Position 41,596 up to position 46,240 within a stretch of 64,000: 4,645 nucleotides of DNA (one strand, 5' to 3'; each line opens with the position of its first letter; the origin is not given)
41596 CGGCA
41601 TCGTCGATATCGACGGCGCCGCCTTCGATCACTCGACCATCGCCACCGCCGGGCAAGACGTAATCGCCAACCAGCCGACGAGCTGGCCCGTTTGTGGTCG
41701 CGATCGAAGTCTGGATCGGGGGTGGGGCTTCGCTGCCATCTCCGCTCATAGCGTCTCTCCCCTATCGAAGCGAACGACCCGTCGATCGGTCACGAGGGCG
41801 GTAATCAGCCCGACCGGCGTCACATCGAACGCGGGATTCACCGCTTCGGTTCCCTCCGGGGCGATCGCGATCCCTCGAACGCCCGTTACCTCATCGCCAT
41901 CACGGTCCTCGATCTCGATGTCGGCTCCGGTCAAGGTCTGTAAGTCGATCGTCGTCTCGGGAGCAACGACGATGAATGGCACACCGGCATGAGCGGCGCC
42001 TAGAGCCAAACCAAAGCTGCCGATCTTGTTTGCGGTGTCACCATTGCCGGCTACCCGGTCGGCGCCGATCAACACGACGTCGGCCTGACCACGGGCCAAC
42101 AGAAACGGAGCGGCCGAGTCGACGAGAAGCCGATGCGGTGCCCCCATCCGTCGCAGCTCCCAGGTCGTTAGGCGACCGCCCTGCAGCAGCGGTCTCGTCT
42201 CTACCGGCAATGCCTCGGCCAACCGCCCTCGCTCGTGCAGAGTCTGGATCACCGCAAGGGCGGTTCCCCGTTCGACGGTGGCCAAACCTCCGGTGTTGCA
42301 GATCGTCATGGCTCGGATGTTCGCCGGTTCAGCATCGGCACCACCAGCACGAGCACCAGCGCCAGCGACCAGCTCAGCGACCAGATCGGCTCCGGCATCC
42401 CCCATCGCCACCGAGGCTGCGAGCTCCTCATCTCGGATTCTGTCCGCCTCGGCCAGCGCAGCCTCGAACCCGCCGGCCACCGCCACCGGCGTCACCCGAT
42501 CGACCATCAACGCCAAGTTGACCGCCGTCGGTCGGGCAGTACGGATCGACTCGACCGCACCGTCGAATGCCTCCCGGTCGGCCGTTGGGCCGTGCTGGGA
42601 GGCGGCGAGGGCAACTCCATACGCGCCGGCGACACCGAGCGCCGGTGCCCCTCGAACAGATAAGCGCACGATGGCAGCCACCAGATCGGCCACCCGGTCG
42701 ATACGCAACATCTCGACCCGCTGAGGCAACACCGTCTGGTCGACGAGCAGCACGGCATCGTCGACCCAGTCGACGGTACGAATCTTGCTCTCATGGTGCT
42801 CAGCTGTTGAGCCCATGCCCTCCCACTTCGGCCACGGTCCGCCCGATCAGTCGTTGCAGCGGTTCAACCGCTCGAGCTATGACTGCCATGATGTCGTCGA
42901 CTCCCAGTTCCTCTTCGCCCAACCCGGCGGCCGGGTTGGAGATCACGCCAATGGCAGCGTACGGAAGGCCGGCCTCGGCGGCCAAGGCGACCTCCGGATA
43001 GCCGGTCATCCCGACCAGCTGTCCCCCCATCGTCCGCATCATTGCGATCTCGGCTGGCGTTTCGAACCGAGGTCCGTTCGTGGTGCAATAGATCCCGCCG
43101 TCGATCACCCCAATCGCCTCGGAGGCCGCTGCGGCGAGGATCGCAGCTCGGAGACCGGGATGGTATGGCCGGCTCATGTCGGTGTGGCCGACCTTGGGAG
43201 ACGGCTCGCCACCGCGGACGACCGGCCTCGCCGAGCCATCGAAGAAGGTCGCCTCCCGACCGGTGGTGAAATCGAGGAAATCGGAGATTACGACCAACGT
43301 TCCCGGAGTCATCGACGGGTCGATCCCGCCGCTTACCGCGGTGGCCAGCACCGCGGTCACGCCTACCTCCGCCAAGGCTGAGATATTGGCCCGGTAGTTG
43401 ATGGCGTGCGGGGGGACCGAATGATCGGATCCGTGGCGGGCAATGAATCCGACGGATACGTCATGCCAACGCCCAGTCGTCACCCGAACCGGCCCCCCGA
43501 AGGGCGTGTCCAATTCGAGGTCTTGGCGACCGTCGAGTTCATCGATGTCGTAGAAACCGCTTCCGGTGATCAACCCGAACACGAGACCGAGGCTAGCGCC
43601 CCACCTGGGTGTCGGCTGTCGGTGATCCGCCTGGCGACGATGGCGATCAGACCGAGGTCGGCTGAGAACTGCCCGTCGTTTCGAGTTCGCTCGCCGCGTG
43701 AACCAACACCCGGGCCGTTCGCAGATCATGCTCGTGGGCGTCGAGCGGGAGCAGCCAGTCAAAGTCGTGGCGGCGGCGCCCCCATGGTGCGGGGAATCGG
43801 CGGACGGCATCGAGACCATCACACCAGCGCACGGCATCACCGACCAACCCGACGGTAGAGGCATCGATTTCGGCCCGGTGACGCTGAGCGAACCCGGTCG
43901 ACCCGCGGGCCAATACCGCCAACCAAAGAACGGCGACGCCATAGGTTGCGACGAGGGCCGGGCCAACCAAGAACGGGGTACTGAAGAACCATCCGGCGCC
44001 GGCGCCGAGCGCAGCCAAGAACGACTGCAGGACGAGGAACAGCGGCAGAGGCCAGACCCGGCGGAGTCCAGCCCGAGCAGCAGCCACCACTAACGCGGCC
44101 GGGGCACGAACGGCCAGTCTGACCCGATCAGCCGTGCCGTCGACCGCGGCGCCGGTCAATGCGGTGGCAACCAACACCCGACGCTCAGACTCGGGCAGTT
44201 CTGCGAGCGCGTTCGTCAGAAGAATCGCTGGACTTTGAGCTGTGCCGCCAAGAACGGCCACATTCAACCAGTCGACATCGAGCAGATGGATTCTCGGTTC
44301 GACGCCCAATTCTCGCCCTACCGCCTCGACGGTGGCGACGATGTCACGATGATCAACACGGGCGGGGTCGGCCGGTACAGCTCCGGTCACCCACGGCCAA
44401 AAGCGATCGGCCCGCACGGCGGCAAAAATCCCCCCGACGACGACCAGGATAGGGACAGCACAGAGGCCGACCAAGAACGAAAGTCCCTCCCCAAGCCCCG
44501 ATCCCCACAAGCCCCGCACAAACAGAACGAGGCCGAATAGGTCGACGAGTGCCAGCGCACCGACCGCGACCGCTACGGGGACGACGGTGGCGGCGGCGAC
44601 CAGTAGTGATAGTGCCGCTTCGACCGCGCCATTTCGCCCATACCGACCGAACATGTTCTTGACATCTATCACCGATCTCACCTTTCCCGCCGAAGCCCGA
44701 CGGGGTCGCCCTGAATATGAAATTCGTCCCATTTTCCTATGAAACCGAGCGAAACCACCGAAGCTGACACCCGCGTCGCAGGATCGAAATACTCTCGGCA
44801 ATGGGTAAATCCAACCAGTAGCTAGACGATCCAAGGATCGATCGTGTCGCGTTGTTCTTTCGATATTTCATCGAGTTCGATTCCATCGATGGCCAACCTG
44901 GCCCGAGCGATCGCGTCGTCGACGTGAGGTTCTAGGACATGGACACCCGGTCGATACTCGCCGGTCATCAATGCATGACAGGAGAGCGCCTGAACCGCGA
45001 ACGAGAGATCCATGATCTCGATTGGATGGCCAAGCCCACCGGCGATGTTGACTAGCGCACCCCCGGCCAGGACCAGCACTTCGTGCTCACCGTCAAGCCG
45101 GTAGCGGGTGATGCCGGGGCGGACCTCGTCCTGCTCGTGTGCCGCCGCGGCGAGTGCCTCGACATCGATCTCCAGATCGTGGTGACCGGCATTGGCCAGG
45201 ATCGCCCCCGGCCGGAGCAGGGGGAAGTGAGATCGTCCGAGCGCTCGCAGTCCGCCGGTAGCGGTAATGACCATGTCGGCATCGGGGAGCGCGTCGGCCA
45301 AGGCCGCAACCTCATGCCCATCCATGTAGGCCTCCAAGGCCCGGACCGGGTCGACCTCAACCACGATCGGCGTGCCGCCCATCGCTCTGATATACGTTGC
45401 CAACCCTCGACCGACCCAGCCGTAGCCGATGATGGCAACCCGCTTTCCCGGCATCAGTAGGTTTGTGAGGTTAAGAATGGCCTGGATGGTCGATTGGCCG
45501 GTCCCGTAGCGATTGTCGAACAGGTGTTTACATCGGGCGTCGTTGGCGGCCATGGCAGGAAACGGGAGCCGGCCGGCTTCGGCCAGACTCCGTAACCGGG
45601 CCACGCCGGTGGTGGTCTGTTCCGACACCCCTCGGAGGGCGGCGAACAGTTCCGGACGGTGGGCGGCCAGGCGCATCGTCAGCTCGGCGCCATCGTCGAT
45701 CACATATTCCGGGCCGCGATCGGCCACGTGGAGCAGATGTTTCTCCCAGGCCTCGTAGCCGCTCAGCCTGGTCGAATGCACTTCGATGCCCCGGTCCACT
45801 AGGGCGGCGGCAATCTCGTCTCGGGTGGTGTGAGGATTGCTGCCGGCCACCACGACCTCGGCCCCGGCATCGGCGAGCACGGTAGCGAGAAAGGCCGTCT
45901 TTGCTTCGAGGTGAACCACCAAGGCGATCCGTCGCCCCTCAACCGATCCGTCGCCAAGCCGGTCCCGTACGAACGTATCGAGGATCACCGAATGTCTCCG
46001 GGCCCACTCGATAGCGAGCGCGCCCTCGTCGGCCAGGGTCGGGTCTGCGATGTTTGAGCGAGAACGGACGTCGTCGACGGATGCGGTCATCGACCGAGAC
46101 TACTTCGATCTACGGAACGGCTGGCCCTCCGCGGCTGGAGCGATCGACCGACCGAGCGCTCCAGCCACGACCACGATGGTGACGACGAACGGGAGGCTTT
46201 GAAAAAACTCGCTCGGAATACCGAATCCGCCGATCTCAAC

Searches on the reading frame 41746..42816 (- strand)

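Call 44: search_protein_families(library=pfam, proteins=[window:41746-42816:-], max_evalue=0.00001)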
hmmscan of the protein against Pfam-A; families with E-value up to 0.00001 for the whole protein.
window:41746-42816:- (356 aa): 1 family
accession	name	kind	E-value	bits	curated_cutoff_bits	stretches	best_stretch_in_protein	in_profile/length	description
PF01008.23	IF-2B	-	8.4e-56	189.7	22.4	1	54-345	2-275/280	Initiation factor 2 subunit family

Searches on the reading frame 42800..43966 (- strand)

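Call 44: search_protein_families(library=pfam, proteins=[window:42800-43966:-], max_evalue=0.00001)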
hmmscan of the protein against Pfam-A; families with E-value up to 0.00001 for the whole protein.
window:42800-43966:- (388 aa): 1 family
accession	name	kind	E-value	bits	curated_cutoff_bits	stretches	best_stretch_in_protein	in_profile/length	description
PF01048.26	PNP_UDP_1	-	1.4e-45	156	25.1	1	131-378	3-232/233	Phosphorylase superfamily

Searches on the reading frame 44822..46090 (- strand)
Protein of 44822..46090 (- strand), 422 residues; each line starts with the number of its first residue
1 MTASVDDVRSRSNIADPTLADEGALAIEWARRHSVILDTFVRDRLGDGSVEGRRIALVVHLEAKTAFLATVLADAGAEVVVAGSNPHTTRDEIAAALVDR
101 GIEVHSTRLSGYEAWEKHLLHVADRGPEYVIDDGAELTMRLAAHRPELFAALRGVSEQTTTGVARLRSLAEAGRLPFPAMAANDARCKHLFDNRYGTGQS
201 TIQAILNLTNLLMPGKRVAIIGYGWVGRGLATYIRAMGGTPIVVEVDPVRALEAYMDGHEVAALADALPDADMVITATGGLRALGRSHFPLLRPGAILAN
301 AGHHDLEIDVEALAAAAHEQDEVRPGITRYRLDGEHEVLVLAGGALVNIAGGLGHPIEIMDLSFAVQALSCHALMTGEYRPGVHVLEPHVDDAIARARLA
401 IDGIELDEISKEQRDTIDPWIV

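Call 44: search_protein_families(library=pfam, proteins=[window:44822-46090:-], max_evalue=0.00001)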
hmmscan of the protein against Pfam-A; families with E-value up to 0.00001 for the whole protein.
window:44822-46090:- (422 aa): 3 families
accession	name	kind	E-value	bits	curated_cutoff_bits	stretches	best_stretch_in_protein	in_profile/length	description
PF00670.27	AdoHcyase_NAD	-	3.4e-39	135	27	1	193-350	1-158/162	S-adenosyl-L-homocysteine hydrolase, NAD binding domain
PF05221.23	AdoHcyase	-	5.5e-36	124.7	25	2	146-417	174-285/299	S-adenosyl-L-homocysteine hydrolase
PF02826.25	2-Hacid_dh_C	-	5.3e-08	32.9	25.1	1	212-319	33-143/178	D-isomer specific 2-hydroxyacid dehydrogenase, NAD binding domain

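Call 61: list_cluster_members(proteins=[window:44822-46090:-, window:48561-50108:-, window:41746-42816:-, window:34427-36142:-, window:40391-41749:-, window:54245-54895:-, window:53247-54173:-])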
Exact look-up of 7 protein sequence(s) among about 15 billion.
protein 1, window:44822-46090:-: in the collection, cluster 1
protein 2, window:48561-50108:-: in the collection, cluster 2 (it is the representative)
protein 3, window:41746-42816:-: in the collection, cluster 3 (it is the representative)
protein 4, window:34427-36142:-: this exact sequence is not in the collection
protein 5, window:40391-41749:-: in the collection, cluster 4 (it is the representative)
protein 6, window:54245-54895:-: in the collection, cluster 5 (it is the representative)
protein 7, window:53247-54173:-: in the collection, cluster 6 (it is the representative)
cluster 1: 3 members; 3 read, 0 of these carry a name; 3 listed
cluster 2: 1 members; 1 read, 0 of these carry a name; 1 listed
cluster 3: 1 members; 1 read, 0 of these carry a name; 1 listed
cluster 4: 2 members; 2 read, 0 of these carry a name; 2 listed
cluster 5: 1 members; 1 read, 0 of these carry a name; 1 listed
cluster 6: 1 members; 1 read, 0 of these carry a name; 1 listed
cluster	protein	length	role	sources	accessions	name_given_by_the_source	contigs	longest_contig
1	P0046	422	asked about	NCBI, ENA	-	-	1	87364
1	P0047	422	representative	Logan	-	-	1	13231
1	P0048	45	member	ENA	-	-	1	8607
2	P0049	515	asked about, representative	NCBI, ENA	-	-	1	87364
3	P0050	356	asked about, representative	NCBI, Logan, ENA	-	-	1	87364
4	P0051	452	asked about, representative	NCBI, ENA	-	-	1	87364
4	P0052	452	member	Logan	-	-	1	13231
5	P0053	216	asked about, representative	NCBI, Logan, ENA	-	-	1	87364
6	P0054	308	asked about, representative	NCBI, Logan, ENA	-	-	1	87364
